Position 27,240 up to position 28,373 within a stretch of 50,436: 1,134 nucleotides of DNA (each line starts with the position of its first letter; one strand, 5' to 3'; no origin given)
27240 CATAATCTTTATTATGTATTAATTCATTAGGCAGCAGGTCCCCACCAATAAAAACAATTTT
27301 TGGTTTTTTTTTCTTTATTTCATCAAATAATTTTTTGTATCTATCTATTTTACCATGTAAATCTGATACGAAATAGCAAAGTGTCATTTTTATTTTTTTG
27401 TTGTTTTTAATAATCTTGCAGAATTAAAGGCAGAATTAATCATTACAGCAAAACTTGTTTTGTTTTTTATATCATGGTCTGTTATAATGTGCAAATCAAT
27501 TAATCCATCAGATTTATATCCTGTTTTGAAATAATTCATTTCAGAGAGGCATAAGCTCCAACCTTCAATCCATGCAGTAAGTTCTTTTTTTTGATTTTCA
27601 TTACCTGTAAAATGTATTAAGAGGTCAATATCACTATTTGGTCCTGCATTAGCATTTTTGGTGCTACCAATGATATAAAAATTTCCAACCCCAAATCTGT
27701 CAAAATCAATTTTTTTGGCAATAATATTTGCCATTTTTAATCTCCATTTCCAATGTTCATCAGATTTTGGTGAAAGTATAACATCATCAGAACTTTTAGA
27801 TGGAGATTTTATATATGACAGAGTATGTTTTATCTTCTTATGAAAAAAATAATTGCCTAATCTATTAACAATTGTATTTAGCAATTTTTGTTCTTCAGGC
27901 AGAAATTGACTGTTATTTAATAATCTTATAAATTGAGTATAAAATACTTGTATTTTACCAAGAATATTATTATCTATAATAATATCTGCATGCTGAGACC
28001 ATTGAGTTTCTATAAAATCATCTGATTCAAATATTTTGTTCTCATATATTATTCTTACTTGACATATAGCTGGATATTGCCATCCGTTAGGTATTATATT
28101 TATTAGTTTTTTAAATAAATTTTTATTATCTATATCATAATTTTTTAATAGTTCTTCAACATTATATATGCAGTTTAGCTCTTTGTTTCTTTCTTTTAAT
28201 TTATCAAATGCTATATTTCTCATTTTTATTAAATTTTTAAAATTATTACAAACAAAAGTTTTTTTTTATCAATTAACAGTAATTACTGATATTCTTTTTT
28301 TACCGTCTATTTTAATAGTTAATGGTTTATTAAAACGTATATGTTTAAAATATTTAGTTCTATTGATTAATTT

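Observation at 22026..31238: Five-gene cluster: two REC-gated PPDK_N (ATP-grasp) paralogs, a metallophosphoesterase, a sensor-nucleotidyltransferase and a sensor-Crp/Fnr regulator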

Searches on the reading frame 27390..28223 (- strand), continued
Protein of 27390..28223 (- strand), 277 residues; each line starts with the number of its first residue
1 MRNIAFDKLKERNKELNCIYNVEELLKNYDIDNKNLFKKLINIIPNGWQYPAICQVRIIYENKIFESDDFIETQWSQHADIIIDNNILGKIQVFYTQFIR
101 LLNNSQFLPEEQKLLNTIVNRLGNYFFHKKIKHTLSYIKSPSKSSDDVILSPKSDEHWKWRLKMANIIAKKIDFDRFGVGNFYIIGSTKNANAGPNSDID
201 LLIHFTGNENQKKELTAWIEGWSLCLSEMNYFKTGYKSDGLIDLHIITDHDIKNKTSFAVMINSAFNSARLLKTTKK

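Call 84: find_encoding_contigs(protein=P0155, flank=8000, max_places=1)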
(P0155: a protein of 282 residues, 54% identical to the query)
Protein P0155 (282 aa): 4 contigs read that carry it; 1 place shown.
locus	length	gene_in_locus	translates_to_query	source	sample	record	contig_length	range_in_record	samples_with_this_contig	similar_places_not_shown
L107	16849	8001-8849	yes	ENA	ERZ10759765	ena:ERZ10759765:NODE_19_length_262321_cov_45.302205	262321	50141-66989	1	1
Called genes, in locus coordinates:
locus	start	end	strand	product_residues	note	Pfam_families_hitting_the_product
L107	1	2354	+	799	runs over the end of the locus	-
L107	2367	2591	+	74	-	-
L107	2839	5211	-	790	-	PF12704:MacB_PCD, PF02687:FtsX, PF12704:MacB_PCD (weak), PF02687:FtsX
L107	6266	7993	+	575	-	PF01551:Peptidase_M23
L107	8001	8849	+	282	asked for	-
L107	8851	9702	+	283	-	-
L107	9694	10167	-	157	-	-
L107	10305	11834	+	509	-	PF00117:GATase, PF07722:Peptidase_C26 (faint), PF02540:NAD_synthase, PF03054:tRNA_Me_trans (faint), PF00958:GMP_synt_C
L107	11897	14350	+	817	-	PF01476:LysM, PF01094:ANF_receptor (weak), PF13458:Peripla_BP_6 (weak)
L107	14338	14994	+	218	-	-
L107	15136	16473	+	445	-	PF02812:ELFV_dehydrog_N, PF00208:ELFV_dehydrog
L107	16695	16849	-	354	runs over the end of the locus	PF00924:MS_channel_2nd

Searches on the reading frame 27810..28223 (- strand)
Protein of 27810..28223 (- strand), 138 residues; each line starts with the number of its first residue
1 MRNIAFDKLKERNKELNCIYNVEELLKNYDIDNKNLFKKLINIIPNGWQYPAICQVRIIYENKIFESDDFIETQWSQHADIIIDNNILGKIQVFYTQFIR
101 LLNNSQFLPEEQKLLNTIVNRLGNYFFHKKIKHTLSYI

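Call 58: search_protein_representatives(alignment_id=A4)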
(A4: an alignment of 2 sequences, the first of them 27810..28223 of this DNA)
Query: 2 sequences, 140 profile positions. Proteins with E-value up to 0.001 (for the whole library): 8712; up to 1e-10: 5870; up to 1e-30: 132. The best 150 are listed.
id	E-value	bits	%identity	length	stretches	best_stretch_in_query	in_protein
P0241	2.6e-105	364.1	-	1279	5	5-135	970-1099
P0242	1.7e-102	354.9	-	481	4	7-137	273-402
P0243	3.2e-76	269.8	-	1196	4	6-131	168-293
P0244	1.5e-65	235.3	-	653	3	9-138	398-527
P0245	1.1e-62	225.9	-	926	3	3-138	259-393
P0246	1.1e-62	225.9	-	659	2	5-138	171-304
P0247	1.5e-61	222.2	-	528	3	11-133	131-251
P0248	3.2e-61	221.2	-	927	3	3-132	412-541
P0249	5.8e-59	213.9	-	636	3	4-130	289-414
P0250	1.7e-56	206.0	-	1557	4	2-128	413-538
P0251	1.8e-55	202.6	-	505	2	4-126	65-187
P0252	4.5e-53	194.8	-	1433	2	10-137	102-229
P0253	1.5e-51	189.8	-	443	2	8-136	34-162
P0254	3.8e-51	188.6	-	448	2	9-139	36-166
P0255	9.8e-51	187.3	-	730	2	9-136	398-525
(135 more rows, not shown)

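Call 61: search_protein_families(library=pfam, alignment_id=A5, max_evalue=0.001)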
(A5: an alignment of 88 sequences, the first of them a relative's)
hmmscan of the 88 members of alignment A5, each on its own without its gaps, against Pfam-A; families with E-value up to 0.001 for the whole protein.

A. member 1, P0242 (481 aa): 1 family
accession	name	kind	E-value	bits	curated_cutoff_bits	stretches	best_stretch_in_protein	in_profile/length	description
PF01590.32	GAF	-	1.2e-07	32.8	22.4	0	89-134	93-131/133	GAF domain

B. families by the number of members that match (of 88 scanned): 71 families (the first 25 are shown)
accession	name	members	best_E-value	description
PF02518.31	HATPase_c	17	5.5e-32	Histidine kinase-, DNA gyrase B-, and HSP90-like ATPase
PF13188.13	PAS_8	14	1e-20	PAS domain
PF13426.13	PAS_9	13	2.6e-45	PAS domain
PF08448.16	PAS_4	13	1.1e-34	PAS fold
PF00989.32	PAS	12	9.4e-46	PAS fold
PF08447.18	PAS_3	11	1.4e-25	PAS fold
PF00512.31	HisKA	10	1.4e-22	His Kinase A (phospho-acceptor) domain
PF01909.29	NTP_transf_2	9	1e-08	Nucleotidyltransferase domain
PF18765.7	Polbeta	9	1.2e-07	Polymerase beta, Nucleotidyltransferase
PF00027.35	cNMP_binding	8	2.5e-14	Cyclic nucleotide-binding domain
PF00196.25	GerE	8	1.3e-12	Bacterial regulatory proteins, luxR family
PF01590.32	GAF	8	1.2e-07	GAF domain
PF13545.12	HTH_Crp_2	7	1.2e-11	Crp-like helix-turn-helix domain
PF01326.24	PPDK_N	4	7.3e-57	Pyruvate phosphate dikinase, AMP/ATP-binding domain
PF13185.12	GAF_2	4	1.3e-06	GAF domain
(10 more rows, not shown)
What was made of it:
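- On GAF domains: A protein made of four sensor copies (P0242) gives a partial Pfam GAF hit at 1.2e-7 (call 61).
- Partner domains include histidine kinases, PAS, NTase, Crp, LuxR and PPDK_N (calls 58, 61). The sensor domain belongs to ordinary signal-transduction proteins (call 61).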
